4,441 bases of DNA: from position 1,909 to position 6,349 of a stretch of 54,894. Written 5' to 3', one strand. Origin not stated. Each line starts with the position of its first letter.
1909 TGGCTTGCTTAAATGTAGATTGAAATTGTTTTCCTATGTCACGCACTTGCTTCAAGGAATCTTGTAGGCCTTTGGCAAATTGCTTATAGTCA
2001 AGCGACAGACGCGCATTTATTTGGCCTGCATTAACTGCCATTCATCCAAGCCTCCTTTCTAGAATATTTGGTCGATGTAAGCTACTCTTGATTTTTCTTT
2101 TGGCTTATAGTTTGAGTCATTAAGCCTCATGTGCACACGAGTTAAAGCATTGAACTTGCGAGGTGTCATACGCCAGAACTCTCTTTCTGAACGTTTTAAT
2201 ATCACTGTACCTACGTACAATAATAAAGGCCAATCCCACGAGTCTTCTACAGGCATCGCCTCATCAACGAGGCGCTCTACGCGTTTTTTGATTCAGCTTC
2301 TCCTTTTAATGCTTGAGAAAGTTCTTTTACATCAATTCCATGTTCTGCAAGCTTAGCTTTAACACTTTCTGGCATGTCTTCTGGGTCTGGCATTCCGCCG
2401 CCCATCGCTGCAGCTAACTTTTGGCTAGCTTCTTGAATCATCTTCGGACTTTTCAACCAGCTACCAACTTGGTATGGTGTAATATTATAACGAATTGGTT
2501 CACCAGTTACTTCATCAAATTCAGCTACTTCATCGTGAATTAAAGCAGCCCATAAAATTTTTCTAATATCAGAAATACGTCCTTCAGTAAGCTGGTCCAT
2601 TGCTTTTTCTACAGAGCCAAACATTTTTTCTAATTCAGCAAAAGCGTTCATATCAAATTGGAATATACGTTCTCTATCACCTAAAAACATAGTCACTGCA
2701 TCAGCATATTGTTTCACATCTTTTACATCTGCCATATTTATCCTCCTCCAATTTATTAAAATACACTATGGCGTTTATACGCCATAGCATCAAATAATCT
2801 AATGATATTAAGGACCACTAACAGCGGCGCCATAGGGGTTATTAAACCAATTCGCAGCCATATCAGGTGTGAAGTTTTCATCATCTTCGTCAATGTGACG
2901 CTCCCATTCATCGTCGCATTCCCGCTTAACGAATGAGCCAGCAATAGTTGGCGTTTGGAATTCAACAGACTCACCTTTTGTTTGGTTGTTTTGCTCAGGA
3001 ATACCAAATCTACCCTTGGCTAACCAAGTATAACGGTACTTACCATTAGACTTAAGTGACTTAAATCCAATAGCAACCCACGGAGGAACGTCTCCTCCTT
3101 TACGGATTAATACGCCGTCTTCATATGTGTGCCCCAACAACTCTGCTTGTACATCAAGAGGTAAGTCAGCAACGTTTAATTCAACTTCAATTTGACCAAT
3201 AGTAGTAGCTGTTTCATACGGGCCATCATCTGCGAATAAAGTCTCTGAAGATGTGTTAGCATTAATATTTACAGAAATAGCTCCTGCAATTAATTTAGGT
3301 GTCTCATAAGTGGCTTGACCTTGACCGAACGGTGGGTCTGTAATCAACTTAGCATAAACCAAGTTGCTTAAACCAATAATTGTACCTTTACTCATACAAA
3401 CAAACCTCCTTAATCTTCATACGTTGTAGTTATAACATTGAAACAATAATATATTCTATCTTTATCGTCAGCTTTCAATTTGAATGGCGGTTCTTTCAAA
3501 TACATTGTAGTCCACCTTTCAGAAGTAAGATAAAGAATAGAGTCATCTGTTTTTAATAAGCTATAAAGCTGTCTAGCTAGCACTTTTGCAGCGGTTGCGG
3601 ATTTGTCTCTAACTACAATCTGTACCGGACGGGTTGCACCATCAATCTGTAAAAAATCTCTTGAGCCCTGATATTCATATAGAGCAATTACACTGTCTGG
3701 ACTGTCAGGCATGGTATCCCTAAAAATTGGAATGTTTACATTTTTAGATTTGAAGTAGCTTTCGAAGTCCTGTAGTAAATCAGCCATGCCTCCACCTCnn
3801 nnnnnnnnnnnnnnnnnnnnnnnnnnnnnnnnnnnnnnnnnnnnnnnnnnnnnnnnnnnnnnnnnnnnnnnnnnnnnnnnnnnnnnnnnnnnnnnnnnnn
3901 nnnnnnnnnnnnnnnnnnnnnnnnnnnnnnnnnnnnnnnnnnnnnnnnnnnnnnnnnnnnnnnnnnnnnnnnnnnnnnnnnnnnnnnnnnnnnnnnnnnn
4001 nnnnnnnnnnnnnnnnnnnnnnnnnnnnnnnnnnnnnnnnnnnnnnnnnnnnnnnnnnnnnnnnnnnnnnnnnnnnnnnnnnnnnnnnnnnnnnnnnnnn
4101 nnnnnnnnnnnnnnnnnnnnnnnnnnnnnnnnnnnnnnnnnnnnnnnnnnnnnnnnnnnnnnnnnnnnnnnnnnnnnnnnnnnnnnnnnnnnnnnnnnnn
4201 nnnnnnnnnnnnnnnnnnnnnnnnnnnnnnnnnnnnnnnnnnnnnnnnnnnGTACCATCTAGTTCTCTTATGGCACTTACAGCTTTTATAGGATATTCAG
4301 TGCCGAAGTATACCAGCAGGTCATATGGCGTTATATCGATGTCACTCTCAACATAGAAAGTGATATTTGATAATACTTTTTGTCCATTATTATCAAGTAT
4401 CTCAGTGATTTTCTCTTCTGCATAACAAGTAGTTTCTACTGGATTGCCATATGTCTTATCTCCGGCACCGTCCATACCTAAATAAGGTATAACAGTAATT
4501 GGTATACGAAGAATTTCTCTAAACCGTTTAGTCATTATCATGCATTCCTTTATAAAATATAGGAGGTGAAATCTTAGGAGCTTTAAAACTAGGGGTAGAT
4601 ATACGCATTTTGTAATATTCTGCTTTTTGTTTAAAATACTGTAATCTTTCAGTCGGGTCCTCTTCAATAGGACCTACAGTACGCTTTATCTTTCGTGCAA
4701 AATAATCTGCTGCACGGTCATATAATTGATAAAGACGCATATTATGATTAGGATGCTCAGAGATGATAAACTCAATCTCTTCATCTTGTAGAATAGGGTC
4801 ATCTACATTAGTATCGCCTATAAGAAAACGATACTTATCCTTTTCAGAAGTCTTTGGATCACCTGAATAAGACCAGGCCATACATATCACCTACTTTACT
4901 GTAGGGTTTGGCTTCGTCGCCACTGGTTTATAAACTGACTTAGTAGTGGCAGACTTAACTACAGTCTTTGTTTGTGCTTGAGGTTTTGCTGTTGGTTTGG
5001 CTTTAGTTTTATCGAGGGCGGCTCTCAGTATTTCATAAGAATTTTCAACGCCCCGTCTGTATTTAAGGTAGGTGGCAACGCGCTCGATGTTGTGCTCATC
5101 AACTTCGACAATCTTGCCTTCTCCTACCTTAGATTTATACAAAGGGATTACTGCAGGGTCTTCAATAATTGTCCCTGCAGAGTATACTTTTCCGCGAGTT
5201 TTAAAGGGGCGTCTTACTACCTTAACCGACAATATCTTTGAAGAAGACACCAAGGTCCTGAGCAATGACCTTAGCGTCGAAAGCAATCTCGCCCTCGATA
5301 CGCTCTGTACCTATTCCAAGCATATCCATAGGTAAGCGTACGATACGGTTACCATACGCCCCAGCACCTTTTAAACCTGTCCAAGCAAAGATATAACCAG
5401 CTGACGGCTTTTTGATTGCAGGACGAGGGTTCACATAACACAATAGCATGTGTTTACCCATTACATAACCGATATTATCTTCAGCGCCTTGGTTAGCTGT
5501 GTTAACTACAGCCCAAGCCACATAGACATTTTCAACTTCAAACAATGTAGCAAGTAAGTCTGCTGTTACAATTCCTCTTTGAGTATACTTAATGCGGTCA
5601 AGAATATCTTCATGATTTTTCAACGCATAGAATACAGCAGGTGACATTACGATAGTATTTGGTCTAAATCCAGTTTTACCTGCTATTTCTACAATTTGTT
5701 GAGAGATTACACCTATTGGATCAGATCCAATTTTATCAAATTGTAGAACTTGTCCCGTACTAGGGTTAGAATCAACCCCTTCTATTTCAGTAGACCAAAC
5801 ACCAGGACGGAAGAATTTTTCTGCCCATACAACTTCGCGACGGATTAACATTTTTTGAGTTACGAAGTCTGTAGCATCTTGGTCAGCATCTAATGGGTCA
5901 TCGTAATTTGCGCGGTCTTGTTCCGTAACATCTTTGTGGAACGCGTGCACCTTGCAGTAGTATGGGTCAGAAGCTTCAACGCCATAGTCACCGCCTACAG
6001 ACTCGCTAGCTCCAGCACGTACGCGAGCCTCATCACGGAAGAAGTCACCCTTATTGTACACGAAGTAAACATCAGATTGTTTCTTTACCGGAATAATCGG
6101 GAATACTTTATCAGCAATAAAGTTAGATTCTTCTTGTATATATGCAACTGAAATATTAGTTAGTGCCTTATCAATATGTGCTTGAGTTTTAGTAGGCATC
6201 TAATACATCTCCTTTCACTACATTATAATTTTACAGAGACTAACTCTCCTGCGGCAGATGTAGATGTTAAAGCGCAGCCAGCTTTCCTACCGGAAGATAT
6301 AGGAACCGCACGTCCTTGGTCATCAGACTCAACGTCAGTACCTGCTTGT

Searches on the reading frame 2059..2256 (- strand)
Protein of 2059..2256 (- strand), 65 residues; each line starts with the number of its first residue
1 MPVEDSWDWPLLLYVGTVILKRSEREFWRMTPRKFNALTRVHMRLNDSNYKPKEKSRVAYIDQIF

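Call 109: search_protein_families(library=pfam, proteins=[window:2059-2256:-], max_evalue=0.01)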
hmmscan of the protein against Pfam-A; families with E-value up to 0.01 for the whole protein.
window:2059-2256:- (65 aa): 1 family
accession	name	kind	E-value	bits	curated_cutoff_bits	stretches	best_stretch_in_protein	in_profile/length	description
PF09550.16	Phage_TAC_6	-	1.7e-06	28.8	23.4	1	8-41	2-35/58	Phage tail assembly chaperone protein, TAC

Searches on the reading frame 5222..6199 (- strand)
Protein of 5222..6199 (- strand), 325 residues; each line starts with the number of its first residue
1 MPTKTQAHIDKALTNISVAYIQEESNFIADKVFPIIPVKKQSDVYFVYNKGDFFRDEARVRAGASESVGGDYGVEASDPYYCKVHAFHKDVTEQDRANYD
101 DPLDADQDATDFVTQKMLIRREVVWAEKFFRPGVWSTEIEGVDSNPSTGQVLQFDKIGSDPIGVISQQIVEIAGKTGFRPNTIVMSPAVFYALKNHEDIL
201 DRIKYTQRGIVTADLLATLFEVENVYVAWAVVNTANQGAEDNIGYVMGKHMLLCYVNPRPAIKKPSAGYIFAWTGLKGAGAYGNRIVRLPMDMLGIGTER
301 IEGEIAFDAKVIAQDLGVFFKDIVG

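Call 48: search_dna_similar(query=window:5222-6199:-, collection=phages, mode=protein, max_rows=12)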
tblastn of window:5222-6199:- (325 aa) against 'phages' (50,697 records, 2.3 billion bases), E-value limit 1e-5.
Records with a match: 197; places in all: 197; records where one place covers at least 80% of the query: 190.
Best place of each record, by identity: <60% 197.
By first word of the organism name: Vibrio 64; Pseudomonas 31; Arthrobacter 14; Klebsiella 10; Rhizobium 9; Salmonella 9; Burkholderia 9; Roseobacter 6; Escherichia 6; Proteus 5; and 21 more.
By host as written in the record: Vibrio lentus 38; - 24; Pseudomonas aeruginosa 18; Arthrobacter sp. ATCC 21022 11; Klebsiella pneumoniae 8; Vibrio splendidus 6; Vibrio crassostreae 5; Burkholderia sp. 5; and 60 more.
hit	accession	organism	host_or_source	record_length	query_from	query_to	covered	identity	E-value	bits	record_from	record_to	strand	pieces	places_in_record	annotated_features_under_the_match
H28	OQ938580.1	Arthrobacter phage Ottawa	Arthrobacter globiformis B-2979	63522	8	324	98%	45.3%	3e-71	245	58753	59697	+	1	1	100: major capsid protein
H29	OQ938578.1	Arthrobacter phage Kharcho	Arthrobacter globiformis B-2979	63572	8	324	98%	45.3%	3e-71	245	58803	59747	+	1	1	100: major capsid protein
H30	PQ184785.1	Arthrobacter phage Kovu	Arthrobacter globiformis B-2979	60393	8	325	98%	44.2%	3e-72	248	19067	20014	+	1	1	29: major capsid protein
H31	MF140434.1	Arthrobacter phage Wheelbite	Arthrobacter sp. ATCC 21022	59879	8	324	98%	44.3%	1e-70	243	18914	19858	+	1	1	25: major capsid protein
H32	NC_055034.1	Arthrobacter phage Wheelbite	Arthrobacter sp. ATCC 21022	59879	8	324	98%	44.3%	1e-70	243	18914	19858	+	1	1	25: major head protein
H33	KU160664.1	Arthrobacter phage Salgado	Arthrobacter sp. ATCC 21022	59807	8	324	98%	44.3%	1e-70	243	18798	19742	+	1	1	26: capsid protein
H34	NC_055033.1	Arthrobacter phage Salgado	Arthrobacter sp. ATCC 21022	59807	8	324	98%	44.3%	1e-70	243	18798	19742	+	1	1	26: major head protein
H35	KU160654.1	Arthrobacter phage Laroye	Arthrobacter sp. ATCC 21022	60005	8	324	98%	44.3%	1e-70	243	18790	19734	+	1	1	26: capsid protein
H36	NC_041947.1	Arthrobacter phage Laroye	Arthrobacter sp. ATCC 21022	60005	8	324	98%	44.3%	1e-70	243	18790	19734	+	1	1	26: major head protein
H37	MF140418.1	Arthrobacter phage LiSara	Arthrobacter sp. ATCC 21022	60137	8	324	98%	44.3%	3e-70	242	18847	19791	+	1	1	25: major capsid protein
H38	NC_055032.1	Arthrobacter phage LiSara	Arthrobacter sp. ATCC 21022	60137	8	324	98%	44.3%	3e-70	242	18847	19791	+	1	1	25: major head protein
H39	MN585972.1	Arthrobacter phage Edmundo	Arthrobacter sp. ATCC 21022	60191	8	324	98%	44.3%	5e-70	241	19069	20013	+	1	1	25: major capsid protein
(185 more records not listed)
